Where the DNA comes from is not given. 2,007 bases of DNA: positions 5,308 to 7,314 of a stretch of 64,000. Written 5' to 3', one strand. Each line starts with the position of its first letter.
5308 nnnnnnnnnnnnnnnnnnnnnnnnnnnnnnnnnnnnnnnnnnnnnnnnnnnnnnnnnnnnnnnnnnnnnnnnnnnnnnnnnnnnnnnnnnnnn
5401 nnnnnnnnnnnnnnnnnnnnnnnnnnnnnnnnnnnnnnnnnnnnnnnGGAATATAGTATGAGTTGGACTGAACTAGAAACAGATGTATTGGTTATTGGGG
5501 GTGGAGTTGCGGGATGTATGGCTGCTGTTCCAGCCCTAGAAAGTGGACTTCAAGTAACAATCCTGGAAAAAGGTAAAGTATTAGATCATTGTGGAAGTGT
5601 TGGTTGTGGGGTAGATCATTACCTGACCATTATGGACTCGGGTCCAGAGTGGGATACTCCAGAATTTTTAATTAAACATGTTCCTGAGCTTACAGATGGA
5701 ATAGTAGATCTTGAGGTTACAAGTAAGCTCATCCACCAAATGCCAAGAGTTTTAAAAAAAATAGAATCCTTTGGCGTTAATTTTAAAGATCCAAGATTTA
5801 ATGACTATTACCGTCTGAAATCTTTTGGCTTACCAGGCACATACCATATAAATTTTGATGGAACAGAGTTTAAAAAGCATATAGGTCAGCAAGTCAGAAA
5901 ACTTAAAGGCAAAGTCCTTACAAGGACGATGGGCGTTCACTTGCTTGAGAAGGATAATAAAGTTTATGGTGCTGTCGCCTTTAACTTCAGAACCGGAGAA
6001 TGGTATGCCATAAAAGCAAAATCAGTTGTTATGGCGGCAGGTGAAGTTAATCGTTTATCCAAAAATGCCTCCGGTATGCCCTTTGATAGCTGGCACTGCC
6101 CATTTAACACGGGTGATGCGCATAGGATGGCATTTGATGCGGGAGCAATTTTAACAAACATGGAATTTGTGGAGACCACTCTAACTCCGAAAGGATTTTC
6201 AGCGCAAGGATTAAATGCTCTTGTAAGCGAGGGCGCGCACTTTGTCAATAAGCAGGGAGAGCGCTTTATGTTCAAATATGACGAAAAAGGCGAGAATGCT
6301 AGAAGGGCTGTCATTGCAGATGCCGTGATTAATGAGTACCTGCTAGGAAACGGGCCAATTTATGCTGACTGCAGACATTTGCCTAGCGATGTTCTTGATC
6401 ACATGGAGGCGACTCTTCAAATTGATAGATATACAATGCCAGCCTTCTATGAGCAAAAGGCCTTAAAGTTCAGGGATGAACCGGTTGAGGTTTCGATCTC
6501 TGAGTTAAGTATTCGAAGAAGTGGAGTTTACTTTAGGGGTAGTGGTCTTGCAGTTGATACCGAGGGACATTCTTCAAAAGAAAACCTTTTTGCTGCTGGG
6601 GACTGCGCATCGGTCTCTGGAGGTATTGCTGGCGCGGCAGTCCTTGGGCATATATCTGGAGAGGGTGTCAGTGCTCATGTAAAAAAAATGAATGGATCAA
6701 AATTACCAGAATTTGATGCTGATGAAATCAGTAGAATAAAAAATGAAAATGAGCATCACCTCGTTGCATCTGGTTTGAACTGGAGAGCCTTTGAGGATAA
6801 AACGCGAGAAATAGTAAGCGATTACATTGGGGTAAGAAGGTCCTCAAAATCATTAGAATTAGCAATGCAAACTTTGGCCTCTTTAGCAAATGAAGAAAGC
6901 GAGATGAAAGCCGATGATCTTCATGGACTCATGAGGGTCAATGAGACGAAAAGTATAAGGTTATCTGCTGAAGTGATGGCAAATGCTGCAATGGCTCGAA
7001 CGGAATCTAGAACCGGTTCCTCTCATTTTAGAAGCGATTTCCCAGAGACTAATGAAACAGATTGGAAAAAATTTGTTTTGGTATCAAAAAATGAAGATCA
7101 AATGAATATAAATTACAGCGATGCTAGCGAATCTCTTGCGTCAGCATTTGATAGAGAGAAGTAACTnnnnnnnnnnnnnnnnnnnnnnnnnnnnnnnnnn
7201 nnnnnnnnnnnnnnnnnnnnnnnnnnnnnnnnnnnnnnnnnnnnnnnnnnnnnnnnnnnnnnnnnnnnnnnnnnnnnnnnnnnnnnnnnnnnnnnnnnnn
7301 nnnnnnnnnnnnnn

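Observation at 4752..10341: GntR-controlled operon pairing an APS-reductase-like flavoprotein/ferredoxin with a TTT transporter; substrate unknown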

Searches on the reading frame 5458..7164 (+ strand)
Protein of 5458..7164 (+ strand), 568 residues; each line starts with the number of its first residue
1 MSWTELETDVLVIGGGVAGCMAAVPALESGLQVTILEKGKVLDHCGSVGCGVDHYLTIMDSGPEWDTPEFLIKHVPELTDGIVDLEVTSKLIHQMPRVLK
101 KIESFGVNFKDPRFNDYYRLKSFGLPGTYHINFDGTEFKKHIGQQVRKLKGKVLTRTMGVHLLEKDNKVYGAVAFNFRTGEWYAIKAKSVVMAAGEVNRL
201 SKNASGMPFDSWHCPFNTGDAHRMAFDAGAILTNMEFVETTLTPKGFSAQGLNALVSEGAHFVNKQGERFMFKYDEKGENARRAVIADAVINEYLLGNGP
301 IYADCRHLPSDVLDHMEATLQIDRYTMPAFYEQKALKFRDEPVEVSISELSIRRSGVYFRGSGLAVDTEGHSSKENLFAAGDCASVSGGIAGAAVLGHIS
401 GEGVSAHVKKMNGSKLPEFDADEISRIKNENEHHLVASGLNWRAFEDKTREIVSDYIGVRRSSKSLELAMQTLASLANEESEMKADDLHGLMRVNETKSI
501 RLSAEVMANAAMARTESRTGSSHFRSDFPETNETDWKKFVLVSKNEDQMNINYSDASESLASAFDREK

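Call 4: search_protein_families(library=pfam, proteins=[window:5458-7164:+], max_evalue=0.01)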
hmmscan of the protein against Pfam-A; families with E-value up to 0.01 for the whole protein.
window:5458-7164:+ (568 aa): 10 families
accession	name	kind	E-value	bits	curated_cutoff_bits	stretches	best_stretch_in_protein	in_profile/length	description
PF00890.30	FAD_binding_2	-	6.5e-36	124.8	20.4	1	9-392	1-405/414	FAD binding domain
PF02910.25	Succ_DH_flav_C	-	1.4e-14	54.5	20.8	1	449-555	4-115/130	Fumarate reductase flavoprotein C-term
PF07992.20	Pyr_redox_2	-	2.8e-11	43.8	26.1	1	9-207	2-119/291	Pyridine nucleotide-disulphide oxidoreductase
PF01266.30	DAO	-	6.9e-08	32.8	27.9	1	9-45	1-38/353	FAD dependent oxidoreductase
PF12831.13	FAD_oxidored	-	7.2e-07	29.3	27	1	9-42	1-34/416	FAD dependent oxidoreductase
PF03486.20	HI0933_like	-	1.1e-05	25.5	50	1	9-41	2-34/244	HI0933-like protein Rossmann domain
PF01134.28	GIDA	-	1.3e-05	24.9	22.1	1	9-50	1-40/391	Glucose inhibited division protein A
PF01262.27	AlaDh_PNT_C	-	0.00044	20.2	23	1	9-38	30-59/214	Alanine dehydrogenase/PNT, C-terminal domain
PF13450.12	NAD_binding_8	-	0.0017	19.1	21.9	1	12-41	1-30/68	NAD(P)-binding Rossmann-like domain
PF01494.25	FAD_binding_3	-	0.0019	17.9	22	1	7-39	1-33/349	FAD binding domain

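Call 5: search_protein_families(library=ncbifam, proteins=[window:5458-7164:+], max_evalue=0.01)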
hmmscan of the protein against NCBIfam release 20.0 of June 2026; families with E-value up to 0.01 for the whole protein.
window:5458-7164:+ (568 aa): 99 families (the best 25 are shown)
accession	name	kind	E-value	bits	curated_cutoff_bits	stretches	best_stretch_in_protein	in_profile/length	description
NF006131.0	PRK08275.1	equivalog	6.6e-96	321.9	587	1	3-548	6-543/577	fumarate reductase/succinate dehydrogenase flavoprotein subunit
NF010374.0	PRK13800.1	equivalog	3.3e-73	247.4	1196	1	4-549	10-550/898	fumarate reductase/succinate dehydrogenase flavoprotein subunit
NF005331.0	PRK06854.1-2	equivalog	5e-64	216.7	557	1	3-558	5-554/563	adenylyl-sulfate reductase subunit alpha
NF004900.0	PRK06263.1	equivalog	1.1e-56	192.6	718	1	5-549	5-541/546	fumarate reductase (CoM/CoB) subunit TfrA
TIGR01812.1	sdhA_frdA_Gneg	subfamily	3e-51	174.5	567.3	1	9-555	1-555/568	succinate dehydrogenase or fumarate reductase, flavoprotein subunit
NF004724.0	PRK06069.1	subfamily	1.7e-43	148.7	826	1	5-555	3-564/577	succinate dehydrogenase/fumarate reductase flavoprotein subunit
NF005701.0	PRK07512.1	equivalog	5.2e-41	140.6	528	1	5-549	7-504/516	L-aspartate oxidase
NF004613.0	PRK05945.1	equivalog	4.7e-39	134.4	824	1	6-556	2-563/575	succinate dehydrogenase/fumarate reductase flavoprotein subunit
NF005037.0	PRK06452.1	equivalog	9.1e-39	133.5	862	1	6-554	4-552/566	succinate dehydrogenase flavoprotein subunit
NF005867.0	PRK07804.1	equivalog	1.6e-38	132.3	639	1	3-551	15-538/548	L-aspartate oxidase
TIGR00551.1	nadB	equivalog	9.7e-35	120.2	452.75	1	7-529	2-489/489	L-aspartate oxidase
TIGR01816.1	sdhA_forward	equivalog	3.1e-33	114.8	727.35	1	8-550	3-559/584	succinate dehydrogenase flavoprotein subunit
NF006567.0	PRK09077.1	equivalog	7.7e-33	113.5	629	1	4-543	5-532/537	L-aspartate oxidase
TIGR02061.1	aprA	equivalog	3e-32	111.9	641.75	2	9-271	1-268/616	adenylyl-sulfate reductase subunit alpha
NF006383.0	PRK08626.1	equivalog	1.4e-30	106.2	663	2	142-555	164-583/657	fumarate reductase flavoprotein subunit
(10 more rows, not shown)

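Call 6: search_solved_structures(query=window:5458-7164:+, max_evalue=0.00001, show_alignments=2)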
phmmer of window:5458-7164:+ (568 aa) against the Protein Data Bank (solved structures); distinct sequences matched with E-value up to 0.00001: 54.
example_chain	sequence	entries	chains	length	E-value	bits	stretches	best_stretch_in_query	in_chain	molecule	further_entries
8a8o_A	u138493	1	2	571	3.7e-45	157.6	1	5-548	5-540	Alpha-subunit of the PAPS reductase from Methanothermococcus thermolithotrophicus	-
1jnr_A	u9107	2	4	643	2.2e-26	95.7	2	6-237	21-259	adenylylsulfate reductase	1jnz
2fja_A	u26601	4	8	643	2.8e-26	95.3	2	6-237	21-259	adenylylsulfate reductase, subunit A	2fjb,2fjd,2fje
1knp_A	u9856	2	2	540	2e-20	76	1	7-531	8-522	L-aspartate oxidase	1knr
1chu_A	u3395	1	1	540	2.2e-20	75.9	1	7-531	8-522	PROTEIN (L-ASPARTATE OXIDASE)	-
7d6v_A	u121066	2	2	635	3.5e-20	75.2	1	139-543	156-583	Succinate dehydrogenase subunit A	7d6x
5kxj_A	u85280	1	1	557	3.8e-20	75.1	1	166-530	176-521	L-aspartate oxidase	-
1e7p_A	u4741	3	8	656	7.1e-19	70.9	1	144-544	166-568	Fumarate reductase flavoprotein subunit | QUINOL-FUMARATE REDUCTASE FLAVOPROTEIN SUBUNIT A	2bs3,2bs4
2bs2_A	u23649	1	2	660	7.3e-19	70.8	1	144-544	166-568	QUINOL-FUMARATE REDUCTASE FLAVOPROTEIN SUBUNIT A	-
2e5v_A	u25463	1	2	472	1.2e-18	70.2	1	10-304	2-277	L-aspartate oxidase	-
1qlb_A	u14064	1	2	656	1.9e-18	69.5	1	144-544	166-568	FUMARATE REDUCTASE FLAVOPROTEIN SUBUNIT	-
1nek_A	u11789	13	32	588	1.8e-16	63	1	7-548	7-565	Succinate dehydrogenase flavoprotein subunit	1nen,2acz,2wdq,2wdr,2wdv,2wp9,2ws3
6n56_A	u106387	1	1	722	3.6e-16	62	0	161-300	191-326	Fumarate reductase, flavo protein subunit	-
5vpn_A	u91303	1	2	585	2.1e-14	56.1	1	7-275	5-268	Fumarate reductase flavoprotein subunit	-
1kf6_A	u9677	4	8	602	2.1e-14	56.1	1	7-275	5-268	FUMARATE REDUCTASE FLAVOPROTEIN | Fumarate reductase flavoprotein subunit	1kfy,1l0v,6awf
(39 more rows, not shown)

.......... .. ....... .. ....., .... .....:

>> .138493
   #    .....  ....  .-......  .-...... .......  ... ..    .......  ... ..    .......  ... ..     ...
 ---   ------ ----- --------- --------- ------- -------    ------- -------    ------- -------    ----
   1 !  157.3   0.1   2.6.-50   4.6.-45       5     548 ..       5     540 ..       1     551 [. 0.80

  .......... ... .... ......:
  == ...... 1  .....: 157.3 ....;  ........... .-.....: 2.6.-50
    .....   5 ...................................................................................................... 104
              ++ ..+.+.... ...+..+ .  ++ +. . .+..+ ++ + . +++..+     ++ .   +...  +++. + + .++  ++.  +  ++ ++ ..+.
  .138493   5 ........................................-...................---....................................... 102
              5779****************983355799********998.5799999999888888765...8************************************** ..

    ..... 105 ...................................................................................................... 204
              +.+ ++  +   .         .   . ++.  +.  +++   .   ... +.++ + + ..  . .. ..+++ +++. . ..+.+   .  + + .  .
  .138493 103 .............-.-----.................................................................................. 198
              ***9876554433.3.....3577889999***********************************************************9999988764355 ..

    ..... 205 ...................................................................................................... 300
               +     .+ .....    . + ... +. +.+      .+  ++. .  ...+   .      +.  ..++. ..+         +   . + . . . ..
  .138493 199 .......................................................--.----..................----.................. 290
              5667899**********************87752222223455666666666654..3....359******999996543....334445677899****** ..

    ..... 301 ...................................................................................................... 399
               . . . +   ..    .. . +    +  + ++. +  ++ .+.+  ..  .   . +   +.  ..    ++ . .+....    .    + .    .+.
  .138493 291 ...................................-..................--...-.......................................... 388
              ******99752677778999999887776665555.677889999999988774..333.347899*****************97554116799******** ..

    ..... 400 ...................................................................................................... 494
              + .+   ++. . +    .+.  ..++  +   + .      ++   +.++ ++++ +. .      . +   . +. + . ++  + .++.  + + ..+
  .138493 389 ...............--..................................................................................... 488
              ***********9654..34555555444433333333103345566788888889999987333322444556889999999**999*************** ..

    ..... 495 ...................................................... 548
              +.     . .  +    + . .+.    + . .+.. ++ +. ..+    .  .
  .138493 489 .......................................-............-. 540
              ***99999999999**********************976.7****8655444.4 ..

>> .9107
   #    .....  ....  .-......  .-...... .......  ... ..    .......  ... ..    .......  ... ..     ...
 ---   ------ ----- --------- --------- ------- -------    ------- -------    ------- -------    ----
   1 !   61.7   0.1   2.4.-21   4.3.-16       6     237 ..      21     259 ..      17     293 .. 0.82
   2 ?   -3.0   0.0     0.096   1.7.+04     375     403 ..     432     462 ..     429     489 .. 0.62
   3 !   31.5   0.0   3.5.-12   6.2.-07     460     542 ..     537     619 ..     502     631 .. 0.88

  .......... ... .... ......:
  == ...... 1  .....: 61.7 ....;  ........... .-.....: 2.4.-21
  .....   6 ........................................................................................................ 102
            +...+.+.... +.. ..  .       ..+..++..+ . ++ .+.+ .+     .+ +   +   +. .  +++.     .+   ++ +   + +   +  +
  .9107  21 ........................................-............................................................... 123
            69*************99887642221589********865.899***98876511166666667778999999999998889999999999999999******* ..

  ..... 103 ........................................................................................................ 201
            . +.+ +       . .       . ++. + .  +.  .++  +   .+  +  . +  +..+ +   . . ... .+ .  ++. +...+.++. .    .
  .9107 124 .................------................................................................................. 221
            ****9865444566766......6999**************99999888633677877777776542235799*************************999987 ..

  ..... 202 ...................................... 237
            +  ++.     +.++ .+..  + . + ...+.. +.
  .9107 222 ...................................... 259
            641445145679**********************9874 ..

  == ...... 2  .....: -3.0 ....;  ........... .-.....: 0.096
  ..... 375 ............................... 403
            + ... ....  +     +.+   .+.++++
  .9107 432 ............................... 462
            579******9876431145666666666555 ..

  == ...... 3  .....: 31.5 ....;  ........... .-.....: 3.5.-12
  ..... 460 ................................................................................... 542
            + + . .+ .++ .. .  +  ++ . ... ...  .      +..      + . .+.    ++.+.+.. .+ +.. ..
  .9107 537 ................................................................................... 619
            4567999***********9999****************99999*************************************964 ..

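Call 8: find_homologous_proteins(query=window:5458-7164:+, max_evalue=1e-10)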
Query window:5458-7164:+ (568 aa): 794 proteins with E <= 1e-10 among 8000 candidates; the best 120 are listed.
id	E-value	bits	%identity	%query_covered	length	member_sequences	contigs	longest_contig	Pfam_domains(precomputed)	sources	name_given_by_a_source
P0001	0.0e+0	1293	100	100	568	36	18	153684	PF01266.31,PF00890.31,PF07992.21,PF03486.21,PF02910.26,PF01134.29,PF12831.14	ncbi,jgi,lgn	ncbi:MAG: FAD-dependent oxidoreductase [Gammaproteobacteria bacterium]|jgi:adenylylsulfate reductase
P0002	0.0e+0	1237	95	100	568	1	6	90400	PF01266.31,PF00890.31,PF07992.21,PF03486.21,PF02910.26,PF12831.14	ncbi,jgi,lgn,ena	-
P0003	0.0e+0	1233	95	100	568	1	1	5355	PF01266.31,PF00890.31,PF07992.21,PF03486.21,PF02910.26,PF01134.29,PF12831.14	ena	-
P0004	0.0e+0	1119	84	100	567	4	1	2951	PF01266.31,PF00890.31,PF07992.21,PF03486.21,PF02910.26,PF01134.29,PF12831.14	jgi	jgi:succinate dehydrogenase/fumarate reductase flavoprotein subunit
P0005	1.1e-291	986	75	99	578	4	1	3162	PF01266.31,PF00890.31,PF07992.21,PF03486.21,PF02910.26,PF12831.14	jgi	-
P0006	1.5e-291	986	75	99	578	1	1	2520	PF01266.31,PF00890.31,PF07992.21,PF02910.26,PF12831.14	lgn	-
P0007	1.9e-291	985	75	99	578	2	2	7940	PF01266.31,PF00890.31,PF07992.21,PF02910.26,PF01134.29,PF12831.14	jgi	jgi:adenylylsulfate reductase subunit A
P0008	4.9e-291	984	74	100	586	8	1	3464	PF01266.31,PF00890.31,PF07992.21,PF02910.26,PF12831.14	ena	-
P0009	5.3e-291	984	74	100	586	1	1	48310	PF01266.31,PF00890.31,PF07992.21,PF02910.26,PF12831.14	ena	-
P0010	1.3e-290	983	74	99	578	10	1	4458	PF01266.31,PF00890.31,PF07992.21,PF02910.26,PF12831.14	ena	-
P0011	2.0e-290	982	74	100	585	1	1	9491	PF01266.31,PF00890.31,PF07992.21,PF02910.26,PF12831.14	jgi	-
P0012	2.3e-290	982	74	99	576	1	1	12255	PF01266.31,PF00890.31,PF07992.21,PF02910.26,PF01134.29,PF12831.14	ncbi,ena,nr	ncbi:MAG: FAD-binding protein [Gammaproteobacteria bacterium]|nr:FAD-binding protein [Gammaproteobac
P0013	2.6e-290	982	75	99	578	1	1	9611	PF01266.31,PF00890.31,PF07992.21,PF02910.26,PF01134.29,PF12831.14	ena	-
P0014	3.5e-290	981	74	100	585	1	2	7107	PF01266.31,PF00890.31,PF07992.21,PF02910.26,PF12831.14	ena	-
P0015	8.6e-290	980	73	100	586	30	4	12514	PF01266.31,PF00890.31,PF07992.21,PF02910.26,PF12831.14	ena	-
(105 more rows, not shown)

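Call 9: find_related_loci(query=window:5458-7164:+, collection=genome_contigs, flank=8000)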
Query window:5458-7164:+ (568 aa) in genome_contigs; peptide patterns used: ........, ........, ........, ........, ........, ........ (x = any residue, [..] = any of these).
76 stretches matched a pattern; 54 encode a relative of the query (tblastn E <= 1e-3); 52 distinct loci.
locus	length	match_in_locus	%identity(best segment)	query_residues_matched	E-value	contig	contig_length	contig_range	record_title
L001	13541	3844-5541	95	1-566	0e+0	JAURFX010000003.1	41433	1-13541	MAG: Gammaproteobacteria bacterium isolate SFB_3D_50_22 k141_465290_length_41433_cov_17.4320, whole genome shotgun seque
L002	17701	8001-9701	74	3-567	0e+0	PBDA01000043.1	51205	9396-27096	MAG: Rhodospirillaceae bacterium isolate SP362 MHASMcontig_3168656, whole genome shotgun sequence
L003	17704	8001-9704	73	2-567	0e+0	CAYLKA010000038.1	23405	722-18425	MAG TPA_asm: uncultured Gammaproteobacteria bacterium isolate SRP092796_co5_405 genome assembly, contig: NODE_2411_lengt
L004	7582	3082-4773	75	3-566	0e+0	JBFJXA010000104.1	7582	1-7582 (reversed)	MAG: Gammaproteobacteria bacterium isolate Mix_sand19.2022.05.G.37 k141_5602076_length_7582_cov_13.8776, whole genome sh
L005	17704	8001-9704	73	2-567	0e+0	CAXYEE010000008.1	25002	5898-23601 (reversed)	MAG: uncultured Gammaproteobacteria bacterium isolate FRAM_RAS_F4_03_2017_2-MAG_33 genome assembly, contig: FRAM_RAS_F4_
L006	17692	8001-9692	74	3-566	0e+0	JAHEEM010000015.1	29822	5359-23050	MAG: Rhodospirillaceae bacterium isolate Ww272 NODE_2396_length_29822_cov_3.250665, whole genome shotgun sequence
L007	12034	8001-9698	73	3-566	0e+0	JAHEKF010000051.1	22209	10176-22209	MAG: Rhodospirillaceae bacterium isolate Ww577 NODE_6085_length_22209_cov_5.230351, whole genome shotgun sequence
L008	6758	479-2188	72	2-566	0e+0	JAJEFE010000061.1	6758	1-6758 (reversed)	MAG: Gammaproteobacteria bacterium isolate p16x34bins.72 k141_349072, whole genome shotgun sequence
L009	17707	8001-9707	73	3-566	0e+0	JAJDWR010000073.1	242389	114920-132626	MAG: Gammaproteobacteria bacterium isolate jk18x25bins.5 k141_128951, whole genome shotgun sequence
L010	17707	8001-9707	72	3-566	0e+0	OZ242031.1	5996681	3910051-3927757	MAG: Candidatus Rariloculaceae bacterium isolate a5421204-da08-4551-a270-5214cadbb2a1 genome assembly, chromosome: 1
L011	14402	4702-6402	71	2-566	0e+0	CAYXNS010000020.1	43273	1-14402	MAG TPA_asm: uncultured Gammaproteobacteria bacterium isolate SRP308112_co1_437 genome assembly, contig: NODE_951_length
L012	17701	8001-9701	72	2-566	0e+0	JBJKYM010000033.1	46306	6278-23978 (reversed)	MAG: Candidatus Rariloculaceae bacterium isolate LRMED-395 Gammaproteobacteria-LRMED-395-C901, whole genome shotgun sequ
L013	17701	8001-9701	70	2-566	0e+0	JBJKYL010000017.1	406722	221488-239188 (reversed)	MAG: Candidatus Rariloculaceae bacterium isolate LRMED-394 Gammaproteobacteria-LRMED-394-C17, whole genome shotgun seque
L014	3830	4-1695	72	6-566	0e+0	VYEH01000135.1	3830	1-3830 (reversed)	MAG: Proteobacteria bacterium isolate SB0676_bin_28 NODE_9968_length_3830_cov_4.816159, whole genome shotgun sequence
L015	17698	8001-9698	72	3-566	0e+0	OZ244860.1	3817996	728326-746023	MAG: Candidatus Rariloculaceae bacterium isolate 679df853-ac47-4b83-8e01-f524b298fd7f genome assembly, chromosome: 1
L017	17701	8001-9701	68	2-568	0e+0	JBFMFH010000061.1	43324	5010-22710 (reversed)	MAG: Acidobacteriota bacterium isolate MAG266 MAG266_61, whole genome shotgun sequence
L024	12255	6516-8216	74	3-567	0e+0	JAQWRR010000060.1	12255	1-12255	MAG: Gammaproteobacteria bacterium isolate cluster2_bin.39 k141_1721257, whole genome shotgun sequence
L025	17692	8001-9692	69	3-566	0e+0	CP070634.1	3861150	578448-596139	MAG: Rhodospirillales bacterium isolate bin96 chromosome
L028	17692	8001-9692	66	3-566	0e+0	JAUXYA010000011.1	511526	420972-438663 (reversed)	MAG: Burkholderiales bacterium isolate C18_concoct.bin.105 C18_k141_8943, whole genome shotgun sequence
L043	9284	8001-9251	82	3-420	0e+0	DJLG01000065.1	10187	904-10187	MAG TPA_asm: Proteobacteria bacterium UBA6522 UBA6522_contig_35056, whole genome shotgun sequence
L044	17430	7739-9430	74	3-566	0e+0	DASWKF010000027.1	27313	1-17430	MAG TPA_asm: Gammaproteobacteria bacterium isolate SMAG_U2915 k141_2646817, whole genome shotgun sequence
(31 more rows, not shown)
